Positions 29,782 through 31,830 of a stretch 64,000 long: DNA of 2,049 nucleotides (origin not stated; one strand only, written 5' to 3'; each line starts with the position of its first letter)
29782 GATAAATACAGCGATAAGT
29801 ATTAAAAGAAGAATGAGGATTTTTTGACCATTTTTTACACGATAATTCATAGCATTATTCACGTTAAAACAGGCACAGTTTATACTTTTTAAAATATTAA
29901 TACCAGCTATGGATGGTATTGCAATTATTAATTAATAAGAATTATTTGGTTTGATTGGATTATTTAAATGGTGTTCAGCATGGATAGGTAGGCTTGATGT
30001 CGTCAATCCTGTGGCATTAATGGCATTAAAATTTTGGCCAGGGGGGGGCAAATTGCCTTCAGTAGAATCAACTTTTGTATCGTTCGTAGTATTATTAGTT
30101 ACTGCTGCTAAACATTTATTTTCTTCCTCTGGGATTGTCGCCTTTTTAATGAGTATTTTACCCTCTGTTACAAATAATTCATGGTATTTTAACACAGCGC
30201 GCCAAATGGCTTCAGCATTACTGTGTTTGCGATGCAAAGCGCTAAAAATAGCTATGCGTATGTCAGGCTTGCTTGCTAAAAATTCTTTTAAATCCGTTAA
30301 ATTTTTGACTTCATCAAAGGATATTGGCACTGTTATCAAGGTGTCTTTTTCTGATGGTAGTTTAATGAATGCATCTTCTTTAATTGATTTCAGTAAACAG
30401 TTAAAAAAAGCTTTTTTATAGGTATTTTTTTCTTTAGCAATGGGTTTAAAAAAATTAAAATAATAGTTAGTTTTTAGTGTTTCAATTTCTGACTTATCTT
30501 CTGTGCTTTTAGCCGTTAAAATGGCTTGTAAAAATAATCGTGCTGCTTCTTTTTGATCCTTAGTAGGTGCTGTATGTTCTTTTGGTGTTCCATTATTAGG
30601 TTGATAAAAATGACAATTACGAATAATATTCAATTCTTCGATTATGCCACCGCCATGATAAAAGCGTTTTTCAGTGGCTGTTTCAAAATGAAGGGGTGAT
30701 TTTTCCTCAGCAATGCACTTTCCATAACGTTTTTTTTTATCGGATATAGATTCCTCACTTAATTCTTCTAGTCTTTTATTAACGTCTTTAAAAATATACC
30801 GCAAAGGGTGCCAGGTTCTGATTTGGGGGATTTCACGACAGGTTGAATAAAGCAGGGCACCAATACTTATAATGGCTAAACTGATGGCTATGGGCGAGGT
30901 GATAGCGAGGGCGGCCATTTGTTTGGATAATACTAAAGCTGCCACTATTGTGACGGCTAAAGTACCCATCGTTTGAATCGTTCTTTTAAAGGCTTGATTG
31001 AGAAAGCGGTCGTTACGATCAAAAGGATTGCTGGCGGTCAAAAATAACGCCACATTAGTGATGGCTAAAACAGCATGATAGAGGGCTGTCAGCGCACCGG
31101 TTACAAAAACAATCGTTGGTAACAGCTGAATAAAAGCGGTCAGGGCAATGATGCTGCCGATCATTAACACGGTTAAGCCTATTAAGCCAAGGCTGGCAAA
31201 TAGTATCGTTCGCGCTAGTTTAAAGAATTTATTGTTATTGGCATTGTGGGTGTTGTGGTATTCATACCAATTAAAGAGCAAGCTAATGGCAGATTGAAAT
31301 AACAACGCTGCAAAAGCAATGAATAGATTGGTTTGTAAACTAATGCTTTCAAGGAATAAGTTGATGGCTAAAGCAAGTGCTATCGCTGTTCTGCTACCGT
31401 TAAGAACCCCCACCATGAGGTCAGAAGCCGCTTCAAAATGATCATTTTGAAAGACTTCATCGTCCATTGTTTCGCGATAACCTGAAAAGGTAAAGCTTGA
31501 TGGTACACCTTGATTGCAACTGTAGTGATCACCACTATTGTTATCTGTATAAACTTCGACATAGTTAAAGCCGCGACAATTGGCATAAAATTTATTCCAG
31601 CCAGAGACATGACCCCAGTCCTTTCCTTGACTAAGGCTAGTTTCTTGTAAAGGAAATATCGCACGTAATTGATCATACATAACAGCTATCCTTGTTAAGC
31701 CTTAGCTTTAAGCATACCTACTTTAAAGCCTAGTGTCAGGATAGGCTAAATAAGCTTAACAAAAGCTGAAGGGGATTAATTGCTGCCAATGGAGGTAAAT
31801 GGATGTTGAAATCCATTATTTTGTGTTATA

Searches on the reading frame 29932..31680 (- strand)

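Call 32: search_protein_families(library=pfam, proteins=[window:29932-31680:-], max_evalue=0.001)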
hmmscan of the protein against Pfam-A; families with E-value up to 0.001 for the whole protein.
window:29932-31680:- (582 aa): 0 families

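Call 73: search_protein_families(library=ncbifam, proteins=[window:29932-31680:-], max_evalue=0.1)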
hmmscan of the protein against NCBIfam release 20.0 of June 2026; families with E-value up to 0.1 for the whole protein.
window:29932-31680:- (582 aa): 1 family
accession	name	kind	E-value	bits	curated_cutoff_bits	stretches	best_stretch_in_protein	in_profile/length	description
TIGR04117.1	Syntroph_Cxxx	paralog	0.046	13.8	50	0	141-175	16-50/98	Cys-Xaa-Xaa-Xaa repeat radical SAM target protein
